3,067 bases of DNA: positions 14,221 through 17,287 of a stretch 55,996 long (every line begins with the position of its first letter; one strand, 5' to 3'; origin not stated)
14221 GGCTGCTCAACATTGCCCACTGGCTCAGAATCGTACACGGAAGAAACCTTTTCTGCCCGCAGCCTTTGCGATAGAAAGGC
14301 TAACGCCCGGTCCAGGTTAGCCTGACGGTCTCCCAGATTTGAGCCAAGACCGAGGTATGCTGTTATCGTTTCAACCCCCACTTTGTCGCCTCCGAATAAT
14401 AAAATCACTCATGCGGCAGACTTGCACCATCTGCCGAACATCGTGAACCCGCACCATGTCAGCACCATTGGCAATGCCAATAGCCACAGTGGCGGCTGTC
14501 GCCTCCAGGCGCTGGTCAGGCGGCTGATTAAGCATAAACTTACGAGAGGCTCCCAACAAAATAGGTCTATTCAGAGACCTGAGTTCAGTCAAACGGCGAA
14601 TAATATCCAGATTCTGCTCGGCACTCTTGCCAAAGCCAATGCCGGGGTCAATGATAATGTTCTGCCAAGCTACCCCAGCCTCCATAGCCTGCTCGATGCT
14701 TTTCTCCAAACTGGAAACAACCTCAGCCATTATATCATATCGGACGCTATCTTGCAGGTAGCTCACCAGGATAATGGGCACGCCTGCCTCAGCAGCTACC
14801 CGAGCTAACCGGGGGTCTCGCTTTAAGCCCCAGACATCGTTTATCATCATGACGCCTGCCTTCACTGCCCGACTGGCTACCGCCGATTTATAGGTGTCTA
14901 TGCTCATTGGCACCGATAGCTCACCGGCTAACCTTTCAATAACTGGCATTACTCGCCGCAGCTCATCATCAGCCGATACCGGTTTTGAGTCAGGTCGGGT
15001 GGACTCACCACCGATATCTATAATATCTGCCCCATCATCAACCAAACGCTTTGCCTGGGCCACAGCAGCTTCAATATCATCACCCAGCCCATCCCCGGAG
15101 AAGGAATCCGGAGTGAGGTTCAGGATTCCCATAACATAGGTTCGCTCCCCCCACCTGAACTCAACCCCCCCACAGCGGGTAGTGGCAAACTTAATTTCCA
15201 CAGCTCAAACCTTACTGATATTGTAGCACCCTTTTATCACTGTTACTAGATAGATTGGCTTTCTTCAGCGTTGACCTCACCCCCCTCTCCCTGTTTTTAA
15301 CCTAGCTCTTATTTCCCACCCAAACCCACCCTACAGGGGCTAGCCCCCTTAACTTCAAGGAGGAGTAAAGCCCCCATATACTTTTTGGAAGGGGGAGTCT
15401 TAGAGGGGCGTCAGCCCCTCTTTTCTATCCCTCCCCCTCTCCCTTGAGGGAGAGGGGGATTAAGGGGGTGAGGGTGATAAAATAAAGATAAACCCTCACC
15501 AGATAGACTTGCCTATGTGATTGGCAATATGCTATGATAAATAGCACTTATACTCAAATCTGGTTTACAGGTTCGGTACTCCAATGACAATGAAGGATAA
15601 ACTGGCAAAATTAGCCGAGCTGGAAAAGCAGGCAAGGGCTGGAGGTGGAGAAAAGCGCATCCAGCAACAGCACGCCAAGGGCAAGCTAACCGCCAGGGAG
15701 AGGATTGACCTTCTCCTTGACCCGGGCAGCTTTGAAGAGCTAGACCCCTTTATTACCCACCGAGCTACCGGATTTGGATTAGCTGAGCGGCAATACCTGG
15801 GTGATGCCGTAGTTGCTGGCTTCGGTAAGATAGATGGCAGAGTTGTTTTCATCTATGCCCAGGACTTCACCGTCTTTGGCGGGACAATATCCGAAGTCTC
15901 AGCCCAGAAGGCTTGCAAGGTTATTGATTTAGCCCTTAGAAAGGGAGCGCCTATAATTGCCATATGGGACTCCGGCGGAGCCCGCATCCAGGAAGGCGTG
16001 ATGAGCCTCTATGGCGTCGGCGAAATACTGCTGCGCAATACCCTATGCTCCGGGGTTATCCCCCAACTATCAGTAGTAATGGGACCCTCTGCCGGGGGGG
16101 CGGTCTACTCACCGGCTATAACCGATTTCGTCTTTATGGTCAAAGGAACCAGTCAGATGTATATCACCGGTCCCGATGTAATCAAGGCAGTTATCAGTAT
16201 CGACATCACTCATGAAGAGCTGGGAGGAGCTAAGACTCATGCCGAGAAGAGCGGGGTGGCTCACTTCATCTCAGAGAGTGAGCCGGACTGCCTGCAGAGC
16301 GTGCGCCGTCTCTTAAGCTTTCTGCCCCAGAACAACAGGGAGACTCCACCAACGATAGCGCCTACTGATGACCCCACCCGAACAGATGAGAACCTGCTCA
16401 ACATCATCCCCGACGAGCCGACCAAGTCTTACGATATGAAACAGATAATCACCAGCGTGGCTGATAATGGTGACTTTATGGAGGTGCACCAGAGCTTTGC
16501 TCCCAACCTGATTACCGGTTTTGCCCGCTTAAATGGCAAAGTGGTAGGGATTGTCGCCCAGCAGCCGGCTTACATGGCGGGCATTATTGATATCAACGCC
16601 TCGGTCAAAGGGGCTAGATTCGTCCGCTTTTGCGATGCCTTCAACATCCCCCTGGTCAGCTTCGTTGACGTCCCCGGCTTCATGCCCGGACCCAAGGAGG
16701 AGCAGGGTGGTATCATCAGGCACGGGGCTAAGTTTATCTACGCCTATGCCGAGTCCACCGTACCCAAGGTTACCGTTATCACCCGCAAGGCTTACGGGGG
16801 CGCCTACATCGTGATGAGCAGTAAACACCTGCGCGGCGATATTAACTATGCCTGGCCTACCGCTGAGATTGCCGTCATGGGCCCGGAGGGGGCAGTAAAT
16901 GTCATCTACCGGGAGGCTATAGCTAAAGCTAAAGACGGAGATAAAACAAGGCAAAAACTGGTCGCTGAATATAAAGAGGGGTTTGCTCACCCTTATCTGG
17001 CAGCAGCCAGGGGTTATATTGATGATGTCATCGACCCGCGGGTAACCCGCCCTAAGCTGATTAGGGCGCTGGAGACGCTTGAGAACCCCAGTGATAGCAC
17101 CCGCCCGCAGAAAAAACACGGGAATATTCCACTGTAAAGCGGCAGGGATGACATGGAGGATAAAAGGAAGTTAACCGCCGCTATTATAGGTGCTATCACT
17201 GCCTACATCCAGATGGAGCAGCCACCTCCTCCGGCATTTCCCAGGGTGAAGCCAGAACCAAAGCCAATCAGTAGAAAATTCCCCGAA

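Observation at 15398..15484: E-type dispersed repeat: terminator-like hairpin, perfect 10-11 bp hairpin and a conserved G-rich tail, at least 10 copies in the window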

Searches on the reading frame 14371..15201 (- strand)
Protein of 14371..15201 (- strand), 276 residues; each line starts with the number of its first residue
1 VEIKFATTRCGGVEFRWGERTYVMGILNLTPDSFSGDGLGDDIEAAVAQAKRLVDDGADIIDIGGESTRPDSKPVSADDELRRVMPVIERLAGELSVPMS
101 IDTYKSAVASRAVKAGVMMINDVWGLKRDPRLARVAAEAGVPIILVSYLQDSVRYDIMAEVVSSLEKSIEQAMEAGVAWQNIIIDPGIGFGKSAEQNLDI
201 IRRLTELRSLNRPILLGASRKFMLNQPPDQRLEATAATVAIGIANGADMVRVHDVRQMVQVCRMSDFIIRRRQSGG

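Call 8: search_protein_families(library=ncbifam, proteins=[window:14371-15201:-])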
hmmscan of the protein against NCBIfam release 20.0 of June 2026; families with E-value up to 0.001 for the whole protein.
window:14371-15201:- (276 aa): 8 families
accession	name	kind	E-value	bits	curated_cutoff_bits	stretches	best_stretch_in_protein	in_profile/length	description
TIGR01496.1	DHPS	equivalog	7.4e-84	281.4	162.6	1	23-267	2-257/258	dihydropteroate synthase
NF033502.0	Sul4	exception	2.1e-83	280.1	600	1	17-270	1-277/277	sulfonamide-resistant dihydropteroate synthase Sul4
NF008625.0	PRK11613.1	equivalog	5.8e-63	212.6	455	1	22-266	16-270/282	dihydropteroate synthase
NF000295.1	Sul2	exception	1.1e-35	123.8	575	1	23-258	7-254/271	sulfonamide-resistant dihydropteroate synthase Sul2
NF000296.1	Sul3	exception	9.3e-32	110.7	475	1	23-265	4-259/263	sulfonamide-resistant dihydropteroate synthase Sul3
NF000294.1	Sul1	exception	1.1e-28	100.8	600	1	23-269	3-263/278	sulfonamide-resistant dihydropteroate synthase Sul1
NF005719.0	PRK07535.1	domain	3.9e-05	22.9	259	1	45-209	26-185/268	methyltetrahydrofolate:corrinoid/iron-sulfur protein methyltransferase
TIGR00284.1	TIGR00284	hypoth_equivalog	0.0002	20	256.65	1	50-218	171-318/497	dihydropteroate synthase-like protein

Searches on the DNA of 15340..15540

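Call 55: search_rna_families(source=window, start=15340, end=15540, threshold=evalue, max_evalue=10)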
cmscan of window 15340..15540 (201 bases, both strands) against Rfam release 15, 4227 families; matches with E-value up to 10: 72.
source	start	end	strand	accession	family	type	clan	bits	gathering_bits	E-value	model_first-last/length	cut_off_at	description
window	15342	15464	+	RF00515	PyrR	Cis-reg;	-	27.2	54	0.042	1-115/115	no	PyrR binding site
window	15410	15478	-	RF03849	MIR1219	Gene; miRNA;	-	24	79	0.006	1-82/82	no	MIR1219 microRNA precursor family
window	15425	15466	+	RF00767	mir-150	Gene; miRNA;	-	23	55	0.011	1-82/82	no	mir-150 microRNA precursor family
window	15432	15461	+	RF02371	PyrG_leader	Cis-reg; leader;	-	22.4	65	0.53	40-69/78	no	PyrG leader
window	15426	15470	+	RF04096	mir-4433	Gene; miRNA;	-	20.3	77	0.08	1-83/83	no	mir-4433 microRNA precursor family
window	15426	15462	-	RF00381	Antizyme_FSE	Cis-reg; frameshift_element;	-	20.2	40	0.036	1-59/59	no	Antizyme RNA frameshifting stimulation element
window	15431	15460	-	RF03872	MIR6426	Gene; miRNA;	-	19.8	96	0.12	1-84/84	no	MIR6426 microRNA precursor family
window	15426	15470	+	RF04240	mir-4716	Gene; miRNA;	-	19.6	76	0.089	1-84/84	no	mir-4716 microRNA precursor family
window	15420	15476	+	RF00884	MIR815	Gene; miRNA;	-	19.5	63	0.17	1-81/81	no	MIR815 microRNA precursor family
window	15416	15468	+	RF03837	mir-3138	Gene; miRNA;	-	19.1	90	0.71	1-82/82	no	mir-3138 microRNA precursor family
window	15433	15458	+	RF00805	mir-351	Gene; miRNA;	-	18.8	70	0.097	1-75/75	no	mir-351 microRNA precursor family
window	15391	15434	+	RF03873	mir-3192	Gene; miRNA;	-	18.8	80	0.21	1-77/77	no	mir-3192 microRNA precursor family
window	15411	15473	+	RF01015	mir-885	Gene; miRNA;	-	18.7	66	0.13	1-74/74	no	mir-885 microRNA precursor family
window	15429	15466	-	RF00767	mir-150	Gene; miRNA;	-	18.7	55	0.14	1-82/82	no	mir-150 microRNA precursor family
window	15411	15471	+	RF03301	mir-3154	Gene; miRNA;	-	18.6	64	0.32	1-86/86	no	mir-3154 microRNA precursor family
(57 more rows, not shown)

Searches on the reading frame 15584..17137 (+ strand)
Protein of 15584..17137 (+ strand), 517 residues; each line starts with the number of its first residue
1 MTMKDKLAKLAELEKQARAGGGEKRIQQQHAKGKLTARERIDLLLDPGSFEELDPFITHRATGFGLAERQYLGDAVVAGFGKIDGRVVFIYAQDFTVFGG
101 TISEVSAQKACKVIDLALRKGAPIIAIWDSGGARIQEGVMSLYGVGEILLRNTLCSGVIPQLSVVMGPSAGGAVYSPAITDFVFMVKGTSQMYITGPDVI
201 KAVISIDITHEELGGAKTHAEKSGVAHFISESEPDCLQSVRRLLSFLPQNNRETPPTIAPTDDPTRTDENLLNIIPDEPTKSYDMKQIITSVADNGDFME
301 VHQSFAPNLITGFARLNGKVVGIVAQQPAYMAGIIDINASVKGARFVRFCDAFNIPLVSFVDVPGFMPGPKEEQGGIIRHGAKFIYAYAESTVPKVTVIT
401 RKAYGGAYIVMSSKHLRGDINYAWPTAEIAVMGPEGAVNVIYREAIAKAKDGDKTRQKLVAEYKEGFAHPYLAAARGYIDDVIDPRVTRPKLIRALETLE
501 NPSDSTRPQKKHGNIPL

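Call 8: search_protein_families(library=ncbifam, proteins=[window:15584-17137:+])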
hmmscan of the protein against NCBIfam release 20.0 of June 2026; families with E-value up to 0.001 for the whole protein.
window:15584-17137:+ (517 aa): 9 families
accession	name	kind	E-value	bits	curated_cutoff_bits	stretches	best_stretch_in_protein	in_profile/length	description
TIGR01117.1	mmdA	subfamily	2.8e-234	778.6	998.8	1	6-517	2-512/512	methylmalonyl-CoA decarboxylase subunit alpha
TIGR00515.1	accD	equivalog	6.9e-21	74.8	317.45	1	34-207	56-242/285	acetyl-CoA carboxylase, carboxyltransferase subunit beta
NF005530.0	PRK07189.1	equivalog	8e-20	71.1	228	1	34-202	15-191/303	biotin-independent malonate decarboxylase subunit beta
TIGR03133.1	malonate_beta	equivalog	3.9e-19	69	278.15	1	35-204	6-183/274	biotin-independent malonate decarboxylase subunit beta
NF041504.1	AccA_sub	subfamily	5.1e-12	45.7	300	1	308-444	40-180/257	carboxyltransferase subunit alpha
TIGR00513.1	accA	equivalog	2.1e-09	37.2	319.3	1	340-446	137-239/321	acetyl-CoA carboxylase carboxyl transferase subunit alpha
NF004344.0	PRK05724.1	equivalog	2.7e-09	36.7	357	1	309-448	98-241/319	acetyl-CoA carboxylase carboxyltransferase subunit alpha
TIGR03134.1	malonate_gamma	equivalog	2.1e-08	34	237.15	1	285-443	2-171/258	biotin-independent malonate decarboxylase subunit gamma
NF008971.0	PRK12319.1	equivalog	5.8e-05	22.8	406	0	309-445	45-185/256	acetyl-CoA carboxylase carboxyl transferase subunit alpha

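Call 45: find_encoding_contigs(protein=window:15584-17137:+, flank=10000, max_places=6)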
Protein window:15584-17137:+ (517 aa): 2 contigs read that carry it; 2 places shown.
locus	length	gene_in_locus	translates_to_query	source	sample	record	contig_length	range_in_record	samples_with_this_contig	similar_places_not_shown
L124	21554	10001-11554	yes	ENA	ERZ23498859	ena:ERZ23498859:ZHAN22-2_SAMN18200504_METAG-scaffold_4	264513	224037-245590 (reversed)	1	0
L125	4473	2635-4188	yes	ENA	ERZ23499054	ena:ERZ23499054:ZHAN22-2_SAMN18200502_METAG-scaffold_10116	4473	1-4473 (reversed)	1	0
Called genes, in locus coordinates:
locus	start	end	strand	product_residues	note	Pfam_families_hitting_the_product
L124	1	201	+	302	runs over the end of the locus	PF00892:EamA, PF03151:TPT (faint), PF00892:EamA (weak)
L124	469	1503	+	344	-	PF04055:Radical_SAM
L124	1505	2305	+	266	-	PF01875:Memo, PF02900:LigB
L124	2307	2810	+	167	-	PF01871:AMMECR1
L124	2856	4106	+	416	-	PF01555:N6_N4_Mtase, PF01170:UPF0020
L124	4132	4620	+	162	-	-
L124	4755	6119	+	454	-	PF05496:RuvB_N, PF13191:AAA_16 (faint), PF00158:Sigma54_activat (faint), PF00004:AAA, PF13173:AAA_14, PF16193:AAA_assoc_2, PF12002:MgsA_C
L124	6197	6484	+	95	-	PF08734:GYD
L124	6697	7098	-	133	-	-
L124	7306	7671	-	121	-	PF01243:PNPOx_N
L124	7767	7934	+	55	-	PF03966:Trm112p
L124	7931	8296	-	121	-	PF01242:PTPS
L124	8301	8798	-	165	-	PF01288:HPPK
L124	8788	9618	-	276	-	PF00809:Pterin_bind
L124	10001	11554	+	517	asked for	PF01039:Carboxyl_trans, PF03255:ACCA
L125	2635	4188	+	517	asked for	PF01039:Carboxyl_trans, PF03255:ACCA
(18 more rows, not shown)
